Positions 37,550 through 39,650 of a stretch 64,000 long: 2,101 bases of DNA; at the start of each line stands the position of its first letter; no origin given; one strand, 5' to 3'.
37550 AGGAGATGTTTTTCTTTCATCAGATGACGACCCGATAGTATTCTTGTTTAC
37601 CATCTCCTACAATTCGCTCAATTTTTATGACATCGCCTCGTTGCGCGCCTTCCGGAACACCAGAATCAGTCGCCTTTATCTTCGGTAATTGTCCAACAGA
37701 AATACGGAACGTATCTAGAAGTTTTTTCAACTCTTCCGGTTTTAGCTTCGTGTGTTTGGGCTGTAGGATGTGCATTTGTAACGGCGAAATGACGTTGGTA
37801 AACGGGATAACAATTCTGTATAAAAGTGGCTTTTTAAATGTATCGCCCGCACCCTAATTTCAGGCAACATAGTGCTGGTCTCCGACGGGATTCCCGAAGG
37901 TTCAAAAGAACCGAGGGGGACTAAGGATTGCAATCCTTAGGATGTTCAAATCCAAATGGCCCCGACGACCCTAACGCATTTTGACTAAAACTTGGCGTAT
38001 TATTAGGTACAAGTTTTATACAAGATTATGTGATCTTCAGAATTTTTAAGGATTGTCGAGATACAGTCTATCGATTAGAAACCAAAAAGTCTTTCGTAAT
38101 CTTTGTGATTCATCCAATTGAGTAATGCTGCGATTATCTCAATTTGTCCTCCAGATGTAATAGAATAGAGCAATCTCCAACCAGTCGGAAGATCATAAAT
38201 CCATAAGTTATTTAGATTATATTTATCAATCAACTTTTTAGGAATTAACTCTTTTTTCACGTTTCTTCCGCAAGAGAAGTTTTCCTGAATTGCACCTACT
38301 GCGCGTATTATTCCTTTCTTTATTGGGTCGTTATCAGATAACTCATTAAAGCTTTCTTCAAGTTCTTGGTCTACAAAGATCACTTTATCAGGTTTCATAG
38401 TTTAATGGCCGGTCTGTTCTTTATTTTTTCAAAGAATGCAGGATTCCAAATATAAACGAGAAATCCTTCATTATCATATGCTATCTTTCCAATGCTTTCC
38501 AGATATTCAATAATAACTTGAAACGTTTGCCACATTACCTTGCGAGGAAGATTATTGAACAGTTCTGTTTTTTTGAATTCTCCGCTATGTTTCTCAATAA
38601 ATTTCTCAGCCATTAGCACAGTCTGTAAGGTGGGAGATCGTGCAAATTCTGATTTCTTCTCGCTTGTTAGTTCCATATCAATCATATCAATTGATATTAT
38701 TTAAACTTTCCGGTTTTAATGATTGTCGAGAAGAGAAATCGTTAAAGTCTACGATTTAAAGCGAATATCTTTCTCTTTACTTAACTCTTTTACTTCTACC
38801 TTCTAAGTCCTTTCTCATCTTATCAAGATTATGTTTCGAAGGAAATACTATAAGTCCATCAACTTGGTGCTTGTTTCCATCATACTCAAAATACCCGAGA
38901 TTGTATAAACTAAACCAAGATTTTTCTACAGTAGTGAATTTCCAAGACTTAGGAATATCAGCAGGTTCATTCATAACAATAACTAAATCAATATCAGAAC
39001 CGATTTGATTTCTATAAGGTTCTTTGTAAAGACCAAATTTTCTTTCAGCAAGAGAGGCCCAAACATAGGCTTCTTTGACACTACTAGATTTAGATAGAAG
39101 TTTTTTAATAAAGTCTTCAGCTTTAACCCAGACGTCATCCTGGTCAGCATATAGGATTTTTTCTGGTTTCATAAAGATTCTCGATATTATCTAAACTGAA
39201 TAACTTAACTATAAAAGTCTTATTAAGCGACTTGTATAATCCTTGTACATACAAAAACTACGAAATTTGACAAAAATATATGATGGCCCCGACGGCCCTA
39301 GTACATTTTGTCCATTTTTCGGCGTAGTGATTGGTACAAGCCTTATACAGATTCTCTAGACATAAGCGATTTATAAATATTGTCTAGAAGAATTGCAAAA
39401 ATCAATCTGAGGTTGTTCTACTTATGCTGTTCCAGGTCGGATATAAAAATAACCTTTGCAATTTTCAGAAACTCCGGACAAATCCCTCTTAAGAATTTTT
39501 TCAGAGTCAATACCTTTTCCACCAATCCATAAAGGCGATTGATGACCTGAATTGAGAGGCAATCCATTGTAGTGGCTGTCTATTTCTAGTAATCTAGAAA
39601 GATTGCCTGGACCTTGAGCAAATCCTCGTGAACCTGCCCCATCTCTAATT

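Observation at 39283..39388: Conserved arm of about 100 nt and inward-facing TATA-like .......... terminal motifs shared by all three elements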

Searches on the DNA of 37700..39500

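Call 72: search_rna_families(source=window, start=37700, end=39500, threshold=evalue, max_evalue=1)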
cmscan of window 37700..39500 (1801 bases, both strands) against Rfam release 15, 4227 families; matches with E-value up to 1: 0.
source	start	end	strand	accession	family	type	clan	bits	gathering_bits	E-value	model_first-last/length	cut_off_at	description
